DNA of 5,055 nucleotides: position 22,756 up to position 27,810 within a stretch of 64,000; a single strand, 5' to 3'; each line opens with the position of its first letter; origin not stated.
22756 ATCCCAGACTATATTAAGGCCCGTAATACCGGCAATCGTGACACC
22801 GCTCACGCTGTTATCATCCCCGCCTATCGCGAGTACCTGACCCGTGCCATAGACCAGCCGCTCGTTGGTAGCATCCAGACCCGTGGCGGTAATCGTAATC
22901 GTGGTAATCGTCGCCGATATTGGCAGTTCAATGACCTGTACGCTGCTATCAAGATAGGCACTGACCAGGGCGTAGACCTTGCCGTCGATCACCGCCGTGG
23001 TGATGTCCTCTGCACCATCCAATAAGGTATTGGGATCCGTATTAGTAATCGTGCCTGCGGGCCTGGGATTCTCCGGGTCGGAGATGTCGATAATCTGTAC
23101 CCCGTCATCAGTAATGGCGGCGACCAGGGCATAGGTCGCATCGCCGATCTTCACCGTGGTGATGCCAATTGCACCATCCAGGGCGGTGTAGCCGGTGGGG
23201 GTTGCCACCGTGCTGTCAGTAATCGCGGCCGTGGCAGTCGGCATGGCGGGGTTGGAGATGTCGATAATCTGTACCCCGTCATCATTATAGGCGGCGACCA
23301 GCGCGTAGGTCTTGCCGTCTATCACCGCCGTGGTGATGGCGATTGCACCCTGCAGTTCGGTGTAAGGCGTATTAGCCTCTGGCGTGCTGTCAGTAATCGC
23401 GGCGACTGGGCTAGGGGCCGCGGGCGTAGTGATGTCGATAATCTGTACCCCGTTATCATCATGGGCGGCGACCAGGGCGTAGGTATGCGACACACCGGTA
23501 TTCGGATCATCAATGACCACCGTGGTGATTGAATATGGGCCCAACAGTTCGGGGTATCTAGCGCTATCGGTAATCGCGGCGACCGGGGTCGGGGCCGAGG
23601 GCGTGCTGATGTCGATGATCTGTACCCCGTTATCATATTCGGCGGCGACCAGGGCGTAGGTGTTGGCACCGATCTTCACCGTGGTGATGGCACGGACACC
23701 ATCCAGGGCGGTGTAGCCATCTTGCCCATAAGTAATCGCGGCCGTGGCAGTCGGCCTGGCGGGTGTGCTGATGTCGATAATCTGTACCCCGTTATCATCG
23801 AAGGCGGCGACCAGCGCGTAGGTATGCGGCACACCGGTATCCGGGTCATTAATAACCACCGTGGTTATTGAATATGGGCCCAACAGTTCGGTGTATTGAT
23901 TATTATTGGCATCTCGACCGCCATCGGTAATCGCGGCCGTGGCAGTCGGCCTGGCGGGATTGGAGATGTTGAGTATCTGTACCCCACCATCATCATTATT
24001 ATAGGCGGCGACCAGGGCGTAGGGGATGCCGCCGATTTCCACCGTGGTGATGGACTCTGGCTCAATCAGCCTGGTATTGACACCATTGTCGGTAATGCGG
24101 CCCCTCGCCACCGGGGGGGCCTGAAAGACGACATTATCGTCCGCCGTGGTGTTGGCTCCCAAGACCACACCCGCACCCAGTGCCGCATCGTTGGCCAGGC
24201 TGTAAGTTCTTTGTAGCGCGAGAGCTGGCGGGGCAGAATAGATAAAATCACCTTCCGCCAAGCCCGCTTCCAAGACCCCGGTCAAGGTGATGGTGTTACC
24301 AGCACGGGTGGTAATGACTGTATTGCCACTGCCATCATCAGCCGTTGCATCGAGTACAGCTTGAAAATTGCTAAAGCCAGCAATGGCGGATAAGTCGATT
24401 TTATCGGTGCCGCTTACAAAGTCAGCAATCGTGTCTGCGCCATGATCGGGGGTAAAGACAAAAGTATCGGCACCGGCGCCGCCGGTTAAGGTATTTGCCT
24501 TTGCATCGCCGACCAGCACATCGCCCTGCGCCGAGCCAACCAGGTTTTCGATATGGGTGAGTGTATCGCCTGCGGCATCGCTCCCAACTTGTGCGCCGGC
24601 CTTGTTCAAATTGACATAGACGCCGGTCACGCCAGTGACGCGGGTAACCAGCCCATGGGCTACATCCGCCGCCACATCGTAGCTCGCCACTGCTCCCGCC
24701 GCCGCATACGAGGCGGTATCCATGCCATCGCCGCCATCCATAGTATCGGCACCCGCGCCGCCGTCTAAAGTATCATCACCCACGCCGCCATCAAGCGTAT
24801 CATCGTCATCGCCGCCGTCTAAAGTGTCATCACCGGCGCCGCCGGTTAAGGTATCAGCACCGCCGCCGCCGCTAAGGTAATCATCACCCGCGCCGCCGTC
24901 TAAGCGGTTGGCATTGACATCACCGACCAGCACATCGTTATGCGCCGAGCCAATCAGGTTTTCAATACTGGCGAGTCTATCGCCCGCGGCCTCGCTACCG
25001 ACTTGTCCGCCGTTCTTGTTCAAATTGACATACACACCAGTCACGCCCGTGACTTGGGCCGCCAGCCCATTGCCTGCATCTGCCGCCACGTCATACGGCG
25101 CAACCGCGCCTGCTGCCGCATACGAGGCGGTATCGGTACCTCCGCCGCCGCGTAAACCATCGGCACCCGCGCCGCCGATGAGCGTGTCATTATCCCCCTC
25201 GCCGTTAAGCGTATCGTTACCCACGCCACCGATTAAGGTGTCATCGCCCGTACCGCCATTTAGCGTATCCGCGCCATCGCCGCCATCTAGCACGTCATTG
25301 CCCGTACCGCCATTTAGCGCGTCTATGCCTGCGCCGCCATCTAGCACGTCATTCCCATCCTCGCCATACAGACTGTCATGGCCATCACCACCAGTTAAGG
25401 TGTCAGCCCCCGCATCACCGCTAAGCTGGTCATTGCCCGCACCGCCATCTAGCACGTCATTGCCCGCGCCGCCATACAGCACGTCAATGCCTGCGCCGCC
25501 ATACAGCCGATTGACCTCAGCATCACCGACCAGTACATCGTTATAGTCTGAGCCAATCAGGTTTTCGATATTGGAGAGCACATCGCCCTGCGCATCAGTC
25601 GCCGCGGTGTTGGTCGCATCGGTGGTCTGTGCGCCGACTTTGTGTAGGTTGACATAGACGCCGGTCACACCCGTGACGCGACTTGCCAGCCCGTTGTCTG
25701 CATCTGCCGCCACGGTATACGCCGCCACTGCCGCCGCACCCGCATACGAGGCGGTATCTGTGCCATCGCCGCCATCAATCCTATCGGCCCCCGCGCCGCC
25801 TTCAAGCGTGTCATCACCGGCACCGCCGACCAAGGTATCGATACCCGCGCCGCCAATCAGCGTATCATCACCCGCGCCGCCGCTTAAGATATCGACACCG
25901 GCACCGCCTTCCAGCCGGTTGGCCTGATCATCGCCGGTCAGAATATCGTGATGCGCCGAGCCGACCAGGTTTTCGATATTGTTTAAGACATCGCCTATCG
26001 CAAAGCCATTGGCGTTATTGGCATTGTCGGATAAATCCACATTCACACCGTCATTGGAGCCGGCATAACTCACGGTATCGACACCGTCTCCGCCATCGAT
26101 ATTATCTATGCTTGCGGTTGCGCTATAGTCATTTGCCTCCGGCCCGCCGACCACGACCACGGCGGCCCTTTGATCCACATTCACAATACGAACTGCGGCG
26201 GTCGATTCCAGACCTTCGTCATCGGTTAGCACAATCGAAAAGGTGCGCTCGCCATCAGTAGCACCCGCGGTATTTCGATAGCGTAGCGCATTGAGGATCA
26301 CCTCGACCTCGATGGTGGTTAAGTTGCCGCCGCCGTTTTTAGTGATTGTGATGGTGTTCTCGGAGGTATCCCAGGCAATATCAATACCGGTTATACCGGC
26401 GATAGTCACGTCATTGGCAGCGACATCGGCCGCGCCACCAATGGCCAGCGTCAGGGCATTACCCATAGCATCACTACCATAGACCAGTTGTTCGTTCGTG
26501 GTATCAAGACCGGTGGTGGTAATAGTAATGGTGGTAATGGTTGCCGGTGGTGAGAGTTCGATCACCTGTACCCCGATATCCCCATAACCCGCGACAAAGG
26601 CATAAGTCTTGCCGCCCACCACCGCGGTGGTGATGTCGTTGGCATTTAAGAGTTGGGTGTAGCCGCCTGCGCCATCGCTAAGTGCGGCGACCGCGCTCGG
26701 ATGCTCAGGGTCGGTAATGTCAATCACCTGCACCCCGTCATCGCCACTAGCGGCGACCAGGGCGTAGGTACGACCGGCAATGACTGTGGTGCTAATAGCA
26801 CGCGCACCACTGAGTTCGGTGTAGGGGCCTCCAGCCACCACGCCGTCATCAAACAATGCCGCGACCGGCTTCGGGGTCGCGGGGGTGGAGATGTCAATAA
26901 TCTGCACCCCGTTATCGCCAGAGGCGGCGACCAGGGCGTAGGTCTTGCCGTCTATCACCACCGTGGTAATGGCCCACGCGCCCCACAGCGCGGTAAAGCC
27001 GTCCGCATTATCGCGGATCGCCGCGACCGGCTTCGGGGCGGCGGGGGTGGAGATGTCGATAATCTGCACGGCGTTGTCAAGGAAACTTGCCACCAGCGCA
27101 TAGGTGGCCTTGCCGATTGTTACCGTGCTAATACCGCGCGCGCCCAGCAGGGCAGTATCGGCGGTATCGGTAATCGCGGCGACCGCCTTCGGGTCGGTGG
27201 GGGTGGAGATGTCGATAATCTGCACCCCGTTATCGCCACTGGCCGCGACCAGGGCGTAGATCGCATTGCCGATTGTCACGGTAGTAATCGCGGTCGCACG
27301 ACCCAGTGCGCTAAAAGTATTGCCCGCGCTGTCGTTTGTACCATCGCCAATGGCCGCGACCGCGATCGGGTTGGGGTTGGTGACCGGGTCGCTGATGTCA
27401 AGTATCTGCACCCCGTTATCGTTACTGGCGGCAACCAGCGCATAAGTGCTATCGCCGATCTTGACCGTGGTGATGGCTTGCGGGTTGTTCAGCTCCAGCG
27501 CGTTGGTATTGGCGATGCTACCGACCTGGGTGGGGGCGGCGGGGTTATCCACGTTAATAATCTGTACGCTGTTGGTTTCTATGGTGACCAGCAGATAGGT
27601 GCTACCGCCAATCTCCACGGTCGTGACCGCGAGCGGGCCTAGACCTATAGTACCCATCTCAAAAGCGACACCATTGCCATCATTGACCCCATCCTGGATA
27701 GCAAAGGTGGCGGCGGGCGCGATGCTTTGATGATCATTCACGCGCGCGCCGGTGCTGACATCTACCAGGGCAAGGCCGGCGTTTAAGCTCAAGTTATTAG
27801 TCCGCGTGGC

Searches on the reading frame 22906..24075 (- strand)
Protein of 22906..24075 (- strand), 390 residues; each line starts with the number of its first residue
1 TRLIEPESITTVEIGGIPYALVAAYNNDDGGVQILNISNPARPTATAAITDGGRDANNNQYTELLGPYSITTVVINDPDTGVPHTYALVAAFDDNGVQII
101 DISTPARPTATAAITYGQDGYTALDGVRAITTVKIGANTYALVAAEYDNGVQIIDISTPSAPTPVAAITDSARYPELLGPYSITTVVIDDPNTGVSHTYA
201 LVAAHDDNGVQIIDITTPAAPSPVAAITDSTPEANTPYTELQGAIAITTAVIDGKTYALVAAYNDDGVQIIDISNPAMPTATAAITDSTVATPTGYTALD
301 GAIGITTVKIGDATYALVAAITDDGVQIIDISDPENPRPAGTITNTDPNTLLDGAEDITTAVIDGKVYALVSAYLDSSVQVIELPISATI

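Call 8: search_protein_families(library=pfam, proteins=[window:22906-24075:-], max_evalue=0.1)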
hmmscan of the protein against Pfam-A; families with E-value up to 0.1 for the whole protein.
window:22906-24075:- (390 aa): 4 families
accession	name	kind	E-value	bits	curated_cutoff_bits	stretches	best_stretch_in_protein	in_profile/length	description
PF08309.17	LVIVD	-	7.8e-20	70.4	20.2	3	140-163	13-35/42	LVIVD repeat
PF06949.16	DUF1292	-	0.00088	20.5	24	0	7-39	9-46/75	Protein of unknown function (DUF1292)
PF17396.8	DUF1611_N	-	0.002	18.9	22.6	0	87-105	77-95/95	Domain of unknown function (DUF1611_N) Rossmann-like domain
PF20476.3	DUF6718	-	0.0079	16.9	27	0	316-335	31-50/74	Family of unknown function (DUF6718)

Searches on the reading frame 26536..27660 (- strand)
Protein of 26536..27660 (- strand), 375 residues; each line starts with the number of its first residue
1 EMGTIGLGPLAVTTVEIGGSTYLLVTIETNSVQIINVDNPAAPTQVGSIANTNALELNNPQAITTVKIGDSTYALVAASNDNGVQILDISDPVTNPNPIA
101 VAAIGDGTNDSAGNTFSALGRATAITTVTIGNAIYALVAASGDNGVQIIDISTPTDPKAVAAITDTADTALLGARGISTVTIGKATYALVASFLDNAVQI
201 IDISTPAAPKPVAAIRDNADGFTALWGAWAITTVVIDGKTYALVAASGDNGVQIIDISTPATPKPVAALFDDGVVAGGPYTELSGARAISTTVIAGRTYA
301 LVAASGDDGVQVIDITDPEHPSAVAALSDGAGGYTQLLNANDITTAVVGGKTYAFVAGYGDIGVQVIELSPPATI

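Call 8: search_protein_families(library=pfam, proteins=[window:26536-27660:-], max_evalue=0.1)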
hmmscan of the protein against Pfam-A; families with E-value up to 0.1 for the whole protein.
window:26536-27660:- (375 aa): 8 families
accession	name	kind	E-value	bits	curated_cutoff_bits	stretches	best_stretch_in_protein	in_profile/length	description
PF08309.17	LVIVD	-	4e-13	48.9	20.2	2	135-159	13-36/42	LVIVD repeat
PF03736.22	EPTP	-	2.9e-07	30.9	21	0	8-26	12-30/42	EPTP domain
PF23389.1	Beta-prop_WDR19_1st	-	0.00031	20.3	27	0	123-166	260-302/325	WDR19 first beta-propeller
PF24814.1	WD40_Prp19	-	0.0014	18.2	320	0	59-89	176-206/281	Prp19 WD40 domain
PF25173.1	Beta-prop_WDR3_1st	-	0.0021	18.2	154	0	61-89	72-100/184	WDR3 first beta-propeller domain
PF24817.1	WD40_WDHD1_1st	-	0.0042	16.7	109.9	0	60-91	86-117/291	WDHD1 first WD40 domain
PF24657.1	DUF7646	-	0.024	15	27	0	128-152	13-37/85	Domain of unknown function (DUF7646)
PF24796.1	WDR55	-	0.042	13.3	200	0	230-259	139-168/296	WDR55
